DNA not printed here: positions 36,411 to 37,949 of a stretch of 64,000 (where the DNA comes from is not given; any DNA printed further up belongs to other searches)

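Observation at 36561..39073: Catalytically dead FabF-like ketosynthase in an operon with FabG and FabZ homologues, directly after the riboflavin genes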

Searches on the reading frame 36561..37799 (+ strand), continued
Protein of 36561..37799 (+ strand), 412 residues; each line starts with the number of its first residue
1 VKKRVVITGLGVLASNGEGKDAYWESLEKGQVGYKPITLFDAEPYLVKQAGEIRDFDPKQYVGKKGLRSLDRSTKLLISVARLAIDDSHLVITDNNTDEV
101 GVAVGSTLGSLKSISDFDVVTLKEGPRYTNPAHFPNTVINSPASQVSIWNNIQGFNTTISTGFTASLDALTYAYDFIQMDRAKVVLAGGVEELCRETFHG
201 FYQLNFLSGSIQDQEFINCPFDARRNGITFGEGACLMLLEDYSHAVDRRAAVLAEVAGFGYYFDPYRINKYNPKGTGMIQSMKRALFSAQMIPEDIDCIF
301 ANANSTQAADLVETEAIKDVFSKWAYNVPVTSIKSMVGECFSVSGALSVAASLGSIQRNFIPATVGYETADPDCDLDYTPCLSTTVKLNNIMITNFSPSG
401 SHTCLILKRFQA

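Call 15: find_encoding_contigs(protein=P0027, flank=10000, max_places=2)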
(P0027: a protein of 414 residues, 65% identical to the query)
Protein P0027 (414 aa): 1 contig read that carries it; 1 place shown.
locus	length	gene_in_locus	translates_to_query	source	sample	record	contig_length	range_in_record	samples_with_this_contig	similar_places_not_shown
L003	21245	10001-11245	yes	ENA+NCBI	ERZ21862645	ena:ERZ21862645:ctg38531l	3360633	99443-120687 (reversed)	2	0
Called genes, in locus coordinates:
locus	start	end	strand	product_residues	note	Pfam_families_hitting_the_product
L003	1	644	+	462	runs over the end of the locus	PF00939:Na_sulph_symp (faint), PF03600:CitMHS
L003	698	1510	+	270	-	PF04055:Radical_SAM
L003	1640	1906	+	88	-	-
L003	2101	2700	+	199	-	-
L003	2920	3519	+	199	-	PF00857:Isochorismatase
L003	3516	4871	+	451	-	PF17767:NAPRTase_N, PF02749:QRPTase_N (faint), PF04095:NAPRTase, PF17956:NAPRTase_C (weak)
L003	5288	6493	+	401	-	PF00926:DHBP_synthase, PF00925:GTP_cyclohydro2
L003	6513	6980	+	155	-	PF00885:DMRL_synthase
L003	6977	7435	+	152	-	PF01029:NusB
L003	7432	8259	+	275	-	PF02811:PHP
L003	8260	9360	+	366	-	PF00383:dCMP_cyt_deam_1, PF14437:MafB19-deam, PF01872:RibD_C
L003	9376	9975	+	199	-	PF00677:Lum_binding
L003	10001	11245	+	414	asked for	PF00109:ketoacyl-synt, PF02801:Ketoacyl-synt_C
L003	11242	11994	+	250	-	PF00106:adh_short, PF01370:Epimerase (weak), PF08659:KR, PF13561:adh_short_C2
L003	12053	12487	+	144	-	PF22817:ApeP-like, PF07977:FabA, PF22818:ApeI-like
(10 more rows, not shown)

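Call 20: find_encoding_contigs(protein=P0072, flank=10000, max_places=2)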
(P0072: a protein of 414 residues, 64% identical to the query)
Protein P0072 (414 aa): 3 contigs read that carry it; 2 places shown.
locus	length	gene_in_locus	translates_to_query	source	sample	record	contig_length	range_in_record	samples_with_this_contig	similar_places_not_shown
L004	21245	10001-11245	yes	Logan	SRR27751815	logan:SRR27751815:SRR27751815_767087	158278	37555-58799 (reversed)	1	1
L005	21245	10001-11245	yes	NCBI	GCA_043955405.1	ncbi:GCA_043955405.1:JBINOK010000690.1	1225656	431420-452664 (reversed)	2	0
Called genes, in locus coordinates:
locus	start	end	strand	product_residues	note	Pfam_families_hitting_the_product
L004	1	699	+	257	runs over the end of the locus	PF01135:PCMT (weak), PF02475:TRM5-TYW2_MTfase (weak), PF05050:Methyltransf_21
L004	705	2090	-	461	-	-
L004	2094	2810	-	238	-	-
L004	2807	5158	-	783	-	-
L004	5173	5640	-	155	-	PF02464:CinA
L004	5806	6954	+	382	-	PF00926:DHBP_synthase, PF00925:GTP_cyclohydro2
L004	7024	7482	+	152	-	PF00885:DMRL_synthase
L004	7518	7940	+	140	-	PF01029:NusB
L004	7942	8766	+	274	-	PF02811:PHP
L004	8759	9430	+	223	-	PF01872:RibD_C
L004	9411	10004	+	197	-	PF00677:Lum_binding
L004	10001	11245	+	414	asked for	PF00109:ketoacyl-synt, PF02801:Ketoacyl-synt_C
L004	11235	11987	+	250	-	PF00106:adh_short, PF08659:KR, PF13561:adh_short_C2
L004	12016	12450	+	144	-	PF22817:ApeP-like (weak), PF07977:FabA, PF22818:ApeI-like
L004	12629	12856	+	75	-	PF00708:Acylphosphatase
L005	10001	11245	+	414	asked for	PF00109:ketoacyl-synt, PF02801:Ketoacyl-synt_C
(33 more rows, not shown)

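Call 21: search_solved_structures(query=window:36561-37799:+, show_alignments=5, max_evalue=1e-72)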
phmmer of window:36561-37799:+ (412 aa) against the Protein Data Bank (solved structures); distinct sequences matched with E-value up to 1e-72: 4.
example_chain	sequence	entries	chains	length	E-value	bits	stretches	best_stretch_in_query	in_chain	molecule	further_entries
9s5h_C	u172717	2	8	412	8.9e-112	376.8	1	2-411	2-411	3-oxoacyl-(Acyl-carrier-protein) synthase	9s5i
4ls5_A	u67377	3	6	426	4.2e-75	256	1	2-411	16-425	3-oxoacyl-[acyl-carrier-protein] synthase 2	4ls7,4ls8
4ls6_A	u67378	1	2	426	8e-75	255.1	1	2-411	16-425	3-oxoacyl-[acyl-carrier-protein] synthase 2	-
9s5h_B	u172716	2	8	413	3e-74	253.2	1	1-411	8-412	3-oxoacyl-(Acyl-carrier-protein) synthase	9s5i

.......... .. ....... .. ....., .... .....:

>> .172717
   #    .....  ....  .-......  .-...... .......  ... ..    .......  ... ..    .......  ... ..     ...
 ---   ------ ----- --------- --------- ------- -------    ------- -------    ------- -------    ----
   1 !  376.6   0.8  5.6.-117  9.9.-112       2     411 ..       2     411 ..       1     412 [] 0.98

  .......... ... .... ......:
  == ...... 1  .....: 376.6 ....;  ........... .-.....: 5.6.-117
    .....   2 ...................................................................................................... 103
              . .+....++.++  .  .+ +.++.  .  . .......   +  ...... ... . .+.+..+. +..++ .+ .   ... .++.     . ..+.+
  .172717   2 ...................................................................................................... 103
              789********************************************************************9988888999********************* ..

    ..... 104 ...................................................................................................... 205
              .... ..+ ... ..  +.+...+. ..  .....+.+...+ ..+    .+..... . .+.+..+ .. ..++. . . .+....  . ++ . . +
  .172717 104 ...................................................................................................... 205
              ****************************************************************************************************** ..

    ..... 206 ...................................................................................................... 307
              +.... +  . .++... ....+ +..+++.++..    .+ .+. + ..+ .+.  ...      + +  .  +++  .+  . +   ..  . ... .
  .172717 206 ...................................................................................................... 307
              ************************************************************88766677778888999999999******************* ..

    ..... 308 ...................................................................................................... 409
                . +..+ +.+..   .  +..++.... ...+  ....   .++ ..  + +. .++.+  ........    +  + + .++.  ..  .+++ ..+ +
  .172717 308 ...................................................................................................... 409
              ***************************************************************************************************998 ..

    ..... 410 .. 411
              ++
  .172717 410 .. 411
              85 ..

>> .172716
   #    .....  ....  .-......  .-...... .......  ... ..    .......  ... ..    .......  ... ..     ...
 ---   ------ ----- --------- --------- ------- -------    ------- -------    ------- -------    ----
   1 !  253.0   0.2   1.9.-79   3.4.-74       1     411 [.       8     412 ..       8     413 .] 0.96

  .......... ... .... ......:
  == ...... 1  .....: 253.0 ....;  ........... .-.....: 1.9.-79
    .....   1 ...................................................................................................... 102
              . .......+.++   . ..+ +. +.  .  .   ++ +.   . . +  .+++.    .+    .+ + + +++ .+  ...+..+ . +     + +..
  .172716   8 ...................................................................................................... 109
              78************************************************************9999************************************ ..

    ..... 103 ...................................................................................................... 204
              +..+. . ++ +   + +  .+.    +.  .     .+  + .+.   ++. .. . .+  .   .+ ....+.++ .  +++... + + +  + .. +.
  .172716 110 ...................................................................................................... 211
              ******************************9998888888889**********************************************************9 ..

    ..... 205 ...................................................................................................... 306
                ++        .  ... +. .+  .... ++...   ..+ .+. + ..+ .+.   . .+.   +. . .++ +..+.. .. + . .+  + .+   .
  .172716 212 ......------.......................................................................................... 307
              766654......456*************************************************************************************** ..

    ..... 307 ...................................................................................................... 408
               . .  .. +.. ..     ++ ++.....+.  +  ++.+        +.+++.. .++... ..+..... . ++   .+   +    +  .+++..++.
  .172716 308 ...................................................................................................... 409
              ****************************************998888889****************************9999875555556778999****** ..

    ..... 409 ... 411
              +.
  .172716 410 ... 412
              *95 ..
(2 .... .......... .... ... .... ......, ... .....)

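Call 28: search_protein_representatives(protein=window:36561-37799:+)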
Query: 412 residues. Proteins with E-value up to 0.001 (for the whole library): 51254; up to 1e-10: 19321; up to 1e-30: 3594. The best 150 are listed.
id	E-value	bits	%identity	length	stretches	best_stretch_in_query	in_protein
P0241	1.4e-130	451.9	52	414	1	1-410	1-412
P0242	2.4e-125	434.7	31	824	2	2-410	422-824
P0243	1.6e-121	422.1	47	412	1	1-411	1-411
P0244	7.0e-121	420.0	50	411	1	1-409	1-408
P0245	3.0e-119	414.6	49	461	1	2-408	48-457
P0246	7.0e-115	400.2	34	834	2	1-410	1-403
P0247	6.9e-110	383.8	47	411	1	2-404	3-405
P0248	3.2e-108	378.3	47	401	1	4-408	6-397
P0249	2.1e-106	372.3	45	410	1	2-410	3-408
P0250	5.6e-104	364.3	31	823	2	3-409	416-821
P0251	1.5e-102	359.6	44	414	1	2-410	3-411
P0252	6.8e-102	357.4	42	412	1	4-410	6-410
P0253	2.2e-100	352.5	51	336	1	77-411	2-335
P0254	9.8e-100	350.3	43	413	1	1-410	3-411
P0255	1.7e-99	349.6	29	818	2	3-410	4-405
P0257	4.0e-97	341.8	41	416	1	1-409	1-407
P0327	2.7e-74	266.6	35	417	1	2-409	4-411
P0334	3.1e-73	263.1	33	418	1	3-410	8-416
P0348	1.6e-71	257.5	32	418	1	2-410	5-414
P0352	6.4e-71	255.5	35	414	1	1-410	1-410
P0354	2.1e-70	253.8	36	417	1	3-404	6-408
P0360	8.8e-70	251.7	35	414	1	3-410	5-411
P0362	1.8e-69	250.7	34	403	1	1-409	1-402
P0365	3.6e-69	249.7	34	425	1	3-410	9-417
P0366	5.8e-69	249.0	33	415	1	3-408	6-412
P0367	6.0e-69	249.0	33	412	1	3-412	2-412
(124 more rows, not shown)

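Call 33: list_cluster_members(proteins=[P0327, P0334, P0348, P0352, P0354, P0360, P0362, P0365, P0366, P0367])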
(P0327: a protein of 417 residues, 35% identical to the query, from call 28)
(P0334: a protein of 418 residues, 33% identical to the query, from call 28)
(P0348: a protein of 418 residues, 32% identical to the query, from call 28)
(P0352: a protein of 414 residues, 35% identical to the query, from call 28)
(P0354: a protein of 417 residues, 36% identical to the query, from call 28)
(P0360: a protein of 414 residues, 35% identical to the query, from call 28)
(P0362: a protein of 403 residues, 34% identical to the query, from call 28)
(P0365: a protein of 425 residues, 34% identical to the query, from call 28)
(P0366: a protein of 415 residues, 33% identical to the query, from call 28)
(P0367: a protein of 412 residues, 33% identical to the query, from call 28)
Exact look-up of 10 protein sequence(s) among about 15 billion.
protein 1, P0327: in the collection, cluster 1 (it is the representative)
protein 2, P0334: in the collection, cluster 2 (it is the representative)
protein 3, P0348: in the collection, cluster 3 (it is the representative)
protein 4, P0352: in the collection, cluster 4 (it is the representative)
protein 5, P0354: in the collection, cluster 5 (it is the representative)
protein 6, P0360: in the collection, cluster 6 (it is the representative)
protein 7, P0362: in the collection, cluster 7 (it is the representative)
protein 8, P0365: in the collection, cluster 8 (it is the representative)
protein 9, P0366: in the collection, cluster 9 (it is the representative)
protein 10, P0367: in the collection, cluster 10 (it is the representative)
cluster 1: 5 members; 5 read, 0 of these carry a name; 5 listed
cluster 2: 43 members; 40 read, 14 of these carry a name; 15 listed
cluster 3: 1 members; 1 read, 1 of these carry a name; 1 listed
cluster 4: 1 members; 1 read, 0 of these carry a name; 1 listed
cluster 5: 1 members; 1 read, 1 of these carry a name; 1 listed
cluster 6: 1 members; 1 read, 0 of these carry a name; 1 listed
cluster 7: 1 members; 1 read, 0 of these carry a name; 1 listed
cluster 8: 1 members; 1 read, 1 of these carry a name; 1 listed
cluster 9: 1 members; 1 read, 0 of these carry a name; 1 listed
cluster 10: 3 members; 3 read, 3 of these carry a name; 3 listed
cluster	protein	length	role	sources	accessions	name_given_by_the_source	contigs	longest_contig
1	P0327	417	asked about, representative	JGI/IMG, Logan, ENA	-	-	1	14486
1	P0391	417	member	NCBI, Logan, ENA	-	-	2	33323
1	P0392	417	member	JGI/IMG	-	-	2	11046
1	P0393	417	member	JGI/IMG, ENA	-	-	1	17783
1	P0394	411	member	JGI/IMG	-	-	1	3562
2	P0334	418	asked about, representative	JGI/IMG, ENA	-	-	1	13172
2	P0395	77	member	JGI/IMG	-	3-oxoacyl-[acyl-carrier-protein] synthase II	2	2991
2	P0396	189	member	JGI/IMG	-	3-oxoacyl-(acyl-carrier-protein) synthase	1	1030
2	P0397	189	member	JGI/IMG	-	3-oxoacyl-[acyl-carrier-protein] synthase II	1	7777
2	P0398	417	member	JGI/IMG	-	3-oxoacyl-[acyl-carrier-protein] synthase II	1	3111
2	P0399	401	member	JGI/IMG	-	3-oxoacyl-[acyl-carrier-protein] synthase II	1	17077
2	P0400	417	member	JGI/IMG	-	3-oxoacyl-[acyl-carrier-protein] synthase II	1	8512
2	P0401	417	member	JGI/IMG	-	3-oxoacyl-[acyl-carrier-protein] synthase II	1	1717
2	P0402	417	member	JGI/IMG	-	3-oxoacyl-[acyl-carrier-protein] synthase II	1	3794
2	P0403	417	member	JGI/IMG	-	3-oxoacyl-[acyl-carrier-protein] synthase II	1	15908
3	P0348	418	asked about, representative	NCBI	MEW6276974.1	MAG: beta-ketoacyl-ACP synthase II [Candidatus Eremiobacterota bacterium]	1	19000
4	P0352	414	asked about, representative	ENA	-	-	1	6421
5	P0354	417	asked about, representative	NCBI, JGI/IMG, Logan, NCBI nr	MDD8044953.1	MAG: beta-ketoacyl-ACP synthase II [Verrucomicrobiota bacterium] | beta-ketoacyl-ACP synthase II [Verrucomicrobiota bacterium]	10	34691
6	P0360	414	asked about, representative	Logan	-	-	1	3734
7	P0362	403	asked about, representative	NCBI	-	-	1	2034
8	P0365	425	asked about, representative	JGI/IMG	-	3-oxoacyl-[acyl-carrier-protein] synthase II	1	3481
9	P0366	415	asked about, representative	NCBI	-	-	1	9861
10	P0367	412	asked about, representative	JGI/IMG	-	3-oxoacyl-[acyl-carrier-protein] synthase II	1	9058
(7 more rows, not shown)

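Call 37: find_related_loci(query=A1, collection=genome_contigs, flank=10000)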
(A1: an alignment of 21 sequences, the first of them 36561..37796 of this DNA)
Query A1 (412 aa) in genome_contigs; peptide patterns used: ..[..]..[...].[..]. (x = any residue, [..] = any of these).
456 stretches matched a pattern; 435 encode a relative of the query (tblastn E <= 1e-3); the best 80 are kept; 80 distinct loci.
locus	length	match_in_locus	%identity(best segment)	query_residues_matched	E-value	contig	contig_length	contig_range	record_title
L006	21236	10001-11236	67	1-412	0e+0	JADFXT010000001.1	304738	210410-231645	MAG: Candidatus Omnitrophota bacterium isolate nDJH15bin6 nDJH15_bin6_NODE_1_length_304738_cov_6.983366, whole genome sh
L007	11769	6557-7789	66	1-411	0e+0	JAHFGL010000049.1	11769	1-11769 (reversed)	MAG: Candidatus Omnitrophota bacterium isolate nzgw314 NODE_7791_length_11770_cov_4.363722, whole genome shotgun sequenc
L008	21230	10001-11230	65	2-411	0e+0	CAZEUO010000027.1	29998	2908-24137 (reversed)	MAG TPA_asm: uncultured Planctomycetales bacterium isolate SRP178908_co1_326 genome assembly, contig: NODE_880_length_29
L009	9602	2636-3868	66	1-411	0e+0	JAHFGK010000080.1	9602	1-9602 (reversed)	MAG: Candidatus Omnitrophota bacterium isolate nzgw313 NODE_11592_length_9603_cov_3.031428, whole genome shotgun sequenc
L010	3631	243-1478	66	1-412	0e+0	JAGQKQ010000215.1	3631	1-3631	MAG: Candidatus Omnitrophota bacterium isolate HKST-UBA08 NODE_215_length_3631_cov_2.916995, whole genome shotgun sequen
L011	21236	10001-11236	65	1-412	0e+0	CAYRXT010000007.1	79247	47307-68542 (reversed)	MAG TPA_asm: uncultured Planctomycetales bacterium isolate SRP141376_co4_105 genome assembly, contig: NODE_525_length_79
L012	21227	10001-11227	65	1-409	0e+0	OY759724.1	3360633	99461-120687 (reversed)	MAG: Candidatus Omnitrophota bacterium isolate 1a5844f9-839a-4d7b-a7f9-2444bab12bdd genome assembly, chromosome: 1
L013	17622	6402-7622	67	1-407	0e+0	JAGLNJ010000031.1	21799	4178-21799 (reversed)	MAG: Candidatus Omnitrophota bacterium isolate RS_6_36 ROV157_6.bin.36.fa_31, whole genome shotgun sequence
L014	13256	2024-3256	64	1-411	0e+0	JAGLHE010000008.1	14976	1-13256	MAG: Candidatus Omnitrophota bacterium isolate RS_10_7 ROV157_10.bin.7.fa_8, whole genome shotgun sequence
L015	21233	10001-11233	66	1-411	0e+0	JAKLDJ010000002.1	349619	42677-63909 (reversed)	MAG: Candidatus Omnitrophota bacterium isolate RA.bin107 RA.bin107_2, whole genome shotgun sequence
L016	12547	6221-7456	66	1-412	0e+0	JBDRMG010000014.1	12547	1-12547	MAG: Candidatus Omnitrophota bacterium isolate MEGAHIT-group-1.82 k141_6351140, whole genome shotgun sequence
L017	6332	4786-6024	64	1-412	0e+0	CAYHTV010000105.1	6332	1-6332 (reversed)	MAG TPA_asm: uncultured Planctomycetales bacterium isolate ERP119705_co15_632 genome assembly, contig: NODE_15784_length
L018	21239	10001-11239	64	1-412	0e+0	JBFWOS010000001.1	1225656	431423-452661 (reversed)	MAG: Candidatus Omnitrophota bacterium isolate CA_2019_TPBF_141 NODE_21_length_1225656_cov_49.572922_TPBF, whole genome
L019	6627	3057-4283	65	1-409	0e+0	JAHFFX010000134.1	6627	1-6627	MAG: Candidatus Omnitrophota bacterium isolate nzgw301 NODE_36828_length_6628_cov_2.895651, whole genome shotgun sequenc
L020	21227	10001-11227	64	1-409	0e+0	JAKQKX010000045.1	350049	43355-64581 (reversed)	MAG: Candidatus Omnitrophota bacterium isolate USDV_maxbin.135_sub k141_170717, whole genome shotgun sequence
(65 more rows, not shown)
